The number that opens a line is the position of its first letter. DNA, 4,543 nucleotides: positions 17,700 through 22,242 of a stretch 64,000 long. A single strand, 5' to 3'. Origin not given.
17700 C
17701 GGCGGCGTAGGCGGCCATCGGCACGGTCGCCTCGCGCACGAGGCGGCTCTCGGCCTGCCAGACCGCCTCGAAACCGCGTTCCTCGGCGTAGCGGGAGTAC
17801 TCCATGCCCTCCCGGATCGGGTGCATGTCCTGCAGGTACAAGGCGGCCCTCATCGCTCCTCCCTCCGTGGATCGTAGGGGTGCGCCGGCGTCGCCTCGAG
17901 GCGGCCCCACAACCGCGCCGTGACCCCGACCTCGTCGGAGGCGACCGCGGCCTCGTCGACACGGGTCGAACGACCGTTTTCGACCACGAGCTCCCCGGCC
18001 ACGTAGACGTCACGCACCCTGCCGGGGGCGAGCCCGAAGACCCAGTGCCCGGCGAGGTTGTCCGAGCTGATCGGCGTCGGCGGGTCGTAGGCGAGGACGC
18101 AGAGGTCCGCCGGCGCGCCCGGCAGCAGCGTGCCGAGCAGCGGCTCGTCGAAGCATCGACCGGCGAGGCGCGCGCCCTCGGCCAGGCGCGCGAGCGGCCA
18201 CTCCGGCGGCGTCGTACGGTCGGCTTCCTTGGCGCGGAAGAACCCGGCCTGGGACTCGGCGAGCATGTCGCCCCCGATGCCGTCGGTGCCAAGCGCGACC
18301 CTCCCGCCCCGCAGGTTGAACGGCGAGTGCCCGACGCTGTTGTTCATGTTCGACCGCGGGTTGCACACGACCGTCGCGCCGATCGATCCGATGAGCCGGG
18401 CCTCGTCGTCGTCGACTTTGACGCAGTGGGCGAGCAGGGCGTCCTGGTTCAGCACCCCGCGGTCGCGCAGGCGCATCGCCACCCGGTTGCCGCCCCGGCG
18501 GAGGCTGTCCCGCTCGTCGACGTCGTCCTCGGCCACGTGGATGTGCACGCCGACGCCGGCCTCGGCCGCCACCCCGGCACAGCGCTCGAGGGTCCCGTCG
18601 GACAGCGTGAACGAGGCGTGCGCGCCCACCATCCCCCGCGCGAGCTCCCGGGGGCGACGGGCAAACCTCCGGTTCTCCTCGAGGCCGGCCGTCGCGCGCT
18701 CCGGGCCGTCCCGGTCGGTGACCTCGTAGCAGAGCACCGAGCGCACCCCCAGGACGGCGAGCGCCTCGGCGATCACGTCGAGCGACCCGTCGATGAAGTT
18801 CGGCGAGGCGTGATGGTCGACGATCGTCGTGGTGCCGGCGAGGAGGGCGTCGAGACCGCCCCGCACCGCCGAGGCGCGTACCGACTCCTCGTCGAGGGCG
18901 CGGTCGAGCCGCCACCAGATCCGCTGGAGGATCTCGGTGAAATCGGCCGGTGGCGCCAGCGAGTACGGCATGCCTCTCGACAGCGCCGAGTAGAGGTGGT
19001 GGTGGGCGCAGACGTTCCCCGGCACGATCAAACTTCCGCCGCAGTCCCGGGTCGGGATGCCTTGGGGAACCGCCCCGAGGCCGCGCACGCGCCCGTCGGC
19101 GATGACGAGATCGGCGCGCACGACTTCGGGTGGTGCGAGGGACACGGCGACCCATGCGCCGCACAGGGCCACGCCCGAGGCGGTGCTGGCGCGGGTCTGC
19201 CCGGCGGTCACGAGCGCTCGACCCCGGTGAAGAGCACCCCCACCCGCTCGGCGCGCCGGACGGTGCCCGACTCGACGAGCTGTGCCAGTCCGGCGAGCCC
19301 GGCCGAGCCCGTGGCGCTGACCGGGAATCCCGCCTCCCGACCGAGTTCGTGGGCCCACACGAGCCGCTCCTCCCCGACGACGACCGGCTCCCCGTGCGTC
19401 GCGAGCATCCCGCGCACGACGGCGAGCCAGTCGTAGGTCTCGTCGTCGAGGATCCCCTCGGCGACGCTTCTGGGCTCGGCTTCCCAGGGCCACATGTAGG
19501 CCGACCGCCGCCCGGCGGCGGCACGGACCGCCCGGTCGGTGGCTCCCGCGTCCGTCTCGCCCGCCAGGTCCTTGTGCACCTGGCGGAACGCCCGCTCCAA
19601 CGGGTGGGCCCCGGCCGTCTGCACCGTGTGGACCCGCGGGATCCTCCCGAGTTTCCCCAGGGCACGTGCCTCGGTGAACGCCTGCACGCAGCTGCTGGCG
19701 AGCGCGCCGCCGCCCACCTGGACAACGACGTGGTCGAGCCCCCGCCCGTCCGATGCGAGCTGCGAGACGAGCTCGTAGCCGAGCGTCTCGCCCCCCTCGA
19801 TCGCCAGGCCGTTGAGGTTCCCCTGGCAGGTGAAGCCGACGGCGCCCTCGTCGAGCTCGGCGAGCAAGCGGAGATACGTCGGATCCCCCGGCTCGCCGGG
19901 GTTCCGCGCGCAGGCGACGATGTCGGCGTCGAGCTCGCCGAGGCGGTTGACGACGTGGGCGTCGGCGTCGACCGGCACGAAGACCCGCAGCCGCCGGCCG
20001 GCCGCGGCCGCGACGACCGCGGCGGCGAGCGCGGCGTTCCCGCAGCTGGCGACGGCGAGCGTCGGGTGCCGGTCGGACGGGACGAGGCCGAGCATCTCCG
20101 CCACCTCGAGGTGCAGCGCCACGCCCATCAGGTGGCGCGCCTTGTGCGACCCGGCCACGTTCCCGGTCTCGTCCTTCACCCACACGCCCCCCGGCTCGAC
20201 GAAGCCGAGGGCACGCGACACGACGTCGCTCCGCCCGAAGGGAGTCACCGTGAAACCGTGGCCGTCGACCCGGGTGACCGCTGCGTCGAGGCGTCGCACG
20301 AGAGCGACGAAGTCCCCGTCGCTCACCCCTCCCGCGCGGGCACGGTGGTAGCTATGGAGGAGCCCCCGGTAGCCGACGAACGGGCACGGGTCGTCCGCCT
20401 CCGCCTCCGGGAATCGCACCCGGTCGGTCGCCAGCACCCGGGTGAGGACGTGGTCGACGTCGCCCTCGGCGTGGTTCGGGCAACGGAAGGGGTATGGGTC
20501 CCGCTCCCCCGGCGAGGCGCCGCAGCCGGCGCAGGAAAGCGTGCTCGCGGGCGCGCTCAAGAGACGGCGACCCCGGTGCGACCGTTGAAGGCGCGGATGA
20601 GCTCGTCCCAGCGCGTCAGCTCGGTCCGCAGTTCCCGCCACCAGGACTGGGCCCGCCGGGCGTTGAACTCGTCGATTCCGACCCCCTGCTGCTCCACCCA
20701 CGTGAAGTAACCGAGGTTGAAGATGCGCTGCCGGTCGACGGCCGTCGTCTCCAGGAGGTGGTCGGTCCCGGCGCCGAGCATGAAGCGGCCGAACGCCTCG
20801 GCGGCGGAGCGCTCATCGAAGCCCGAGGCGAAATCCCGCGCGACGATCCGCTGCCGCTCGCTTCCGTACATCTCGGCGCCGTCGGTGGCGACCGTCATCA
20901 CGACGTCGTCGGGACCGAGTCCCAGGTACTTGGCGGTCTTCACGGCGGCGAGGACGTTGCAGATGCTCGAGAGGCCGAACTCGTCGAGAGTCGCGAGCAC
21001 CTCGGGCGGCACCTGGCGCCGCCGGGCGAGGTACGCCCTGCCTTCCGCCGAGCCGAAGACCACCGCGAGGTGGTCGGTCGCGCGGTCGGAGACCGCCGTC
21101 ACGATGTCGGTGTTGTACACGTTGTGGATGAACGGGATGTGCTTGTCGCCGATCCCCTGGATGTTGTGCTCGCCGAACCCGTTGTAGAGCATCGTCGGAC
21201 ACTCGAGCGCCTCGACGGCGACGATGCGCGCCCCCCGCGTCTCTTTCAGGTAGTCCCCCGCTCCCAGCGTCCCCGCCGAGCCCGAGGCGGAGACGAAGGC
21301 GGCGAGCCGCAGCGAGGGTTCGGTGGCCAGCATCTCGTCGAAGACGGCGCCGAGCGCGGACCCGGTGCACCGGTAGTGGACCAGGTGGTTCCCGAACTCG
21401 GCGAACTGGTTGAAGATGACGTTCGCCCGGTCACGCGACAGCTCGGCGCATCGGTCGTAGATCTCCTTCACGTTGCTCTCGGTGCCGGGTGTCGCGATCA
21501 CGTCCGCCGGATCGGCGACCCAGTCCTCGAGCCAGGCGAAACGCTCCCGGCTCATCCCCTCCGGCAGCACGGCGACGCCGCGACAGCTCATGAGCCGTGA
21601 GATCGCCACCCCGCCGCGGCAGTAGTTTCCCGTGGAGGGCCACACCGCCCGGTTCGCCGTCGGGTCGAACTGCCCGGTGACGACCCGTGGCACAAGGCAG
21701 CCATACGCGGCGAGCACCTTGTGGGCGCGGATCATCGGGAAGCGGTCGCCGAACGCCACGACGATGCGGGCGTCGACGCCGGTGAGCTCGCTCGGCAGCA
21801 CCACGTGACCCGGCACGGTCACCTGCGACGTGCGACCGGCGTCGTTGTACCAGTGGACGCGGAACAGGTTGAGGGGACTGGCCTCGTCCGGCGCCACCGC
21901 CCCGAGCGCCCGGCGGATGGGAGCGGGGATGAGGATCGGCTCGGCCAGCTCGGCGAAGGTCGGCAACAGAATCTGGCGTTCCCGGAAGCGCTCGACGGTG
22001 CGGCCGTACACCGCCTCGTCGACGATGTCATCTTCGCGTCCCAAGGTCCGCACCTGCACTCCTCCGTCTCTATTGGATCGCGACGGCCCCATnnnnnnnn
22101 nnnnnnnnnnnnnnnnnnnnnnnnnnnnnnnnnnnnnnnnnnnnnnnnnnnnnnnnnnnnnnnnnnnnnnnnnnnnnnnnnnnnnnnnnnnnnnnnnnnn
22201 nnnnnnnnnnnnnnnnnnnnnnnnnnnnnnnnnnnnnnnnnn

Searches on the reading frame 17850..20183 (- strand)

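Call 32: search_protein_families(library=pfam, proteins=[window:17850-20183:-], max_evalue=0.001)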
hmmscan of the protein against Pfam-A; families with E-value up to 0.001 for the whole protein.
window:17850-20183:- (777 aa): 1 family
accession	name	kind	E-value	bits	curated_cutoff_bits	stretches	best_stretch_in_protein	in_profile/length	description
PF01979.26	Amidohydro_1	-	4.4e-28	99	25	1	386-733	2-345/345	Amidohydrolase family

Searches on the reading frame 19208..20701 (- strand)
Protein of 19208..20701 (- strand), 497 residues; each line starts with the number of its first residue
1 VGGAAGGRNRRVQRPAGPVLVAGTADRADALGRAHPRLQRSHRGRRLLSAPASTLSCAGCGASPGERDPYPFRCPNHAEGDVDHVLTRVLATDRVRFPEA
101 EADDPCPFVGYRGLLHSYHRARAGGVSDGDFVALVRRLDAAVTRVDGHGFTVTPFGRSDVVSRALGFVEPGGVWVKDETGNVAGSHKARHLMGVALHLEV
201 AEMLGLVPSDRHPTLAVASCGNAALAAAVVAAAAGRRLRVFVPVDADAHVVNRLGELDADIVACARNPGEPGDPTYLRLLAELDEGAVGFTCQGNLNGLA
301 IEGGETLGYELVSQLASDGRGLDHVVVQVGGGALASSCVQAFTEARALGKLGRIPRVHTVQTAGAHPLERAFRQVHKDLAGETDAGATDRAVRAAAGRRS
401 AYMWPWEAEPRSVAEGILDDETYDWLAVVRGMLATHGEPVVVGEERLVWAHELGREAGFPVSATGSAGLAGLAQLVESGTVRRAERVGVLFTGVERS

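Call 31: search_protein_families(library=pfam, proteins=[window:19208-20701:-], max_evalue=0.001)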
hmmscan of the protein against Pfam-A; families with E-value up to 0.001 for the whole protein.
window:19208-20701:- (497 aa): 1 family
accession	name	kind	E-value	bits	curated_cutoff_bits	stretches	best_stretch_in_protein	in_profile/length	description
PF00291.31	PALP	-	6.7e-35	121.3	35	1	151-493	6-295/295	Pyridoxal-phosphate dependent enzyme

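Call 77: search_protein_families(library=ncbifam, proteins=[window:19208-20701:-], max_evalue=1e-10)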
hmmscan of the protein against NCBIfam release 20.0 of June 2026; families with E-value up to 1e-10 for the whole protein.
window:19208-20701:- (497 aa): 4 families
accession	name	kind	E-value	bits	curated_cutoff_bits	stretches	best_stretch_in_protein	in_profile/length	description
NF006050.0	PRK08197.1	equivalog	5.2e-24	84.8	303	1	149-380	77-290/406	threonine synthase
NF004170.0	PRK05638.1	equivalog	1.1e-17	63.7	421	1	172-371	81-261/442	threonine synthase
NF006094.0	PRK08246.1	subfamily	9.7e-14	51.5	331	1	168-345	34-192/310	serine/threonine dehydratase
NF006205.0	PRK08329.1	equivalog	1.9e-13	50.2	358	0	216-368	108-251/347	threonine synthase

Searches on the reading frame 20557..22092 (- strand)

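Call 31: search_protein_families(library=pfam, proteins=[window:20557-22092:-], max_evalue=0.001)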
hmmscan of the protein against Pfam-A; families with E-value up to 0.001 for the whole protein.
window:20557-22092:- (511 aa): 1 family
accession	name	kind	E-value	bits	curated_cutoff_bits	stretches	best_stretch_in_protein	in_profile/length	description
PF00291.31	PALP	-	8.2e-09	35.6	35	1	146-317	55-223/295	Pyridoxal-phosphate dependent enzyme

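Call 77: search_protein_families(library=ncbifam, proteins=[window:20557-22092:-], max_evalue=1e-10)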
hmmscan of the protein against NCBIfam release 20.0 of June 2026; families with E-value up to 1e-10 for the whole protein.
window:20557-22092:- (511 aa): 3 families
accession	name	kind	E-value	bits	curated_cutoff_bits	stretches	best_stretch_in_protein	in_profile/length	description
TIGR01139.1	cysK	equivalog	3.9e-20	72.3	350.95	1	152-411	63-294/298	cysteine synthase A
TIGR01136.1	cysKM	subfamily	4e-19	69.1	344.15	1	153-410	64-294/299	cysteine synthase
NF007989.0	PRK10717.1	equivalog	1.3e-14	54.1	387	1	150-412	69-315/334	cysteine synthase A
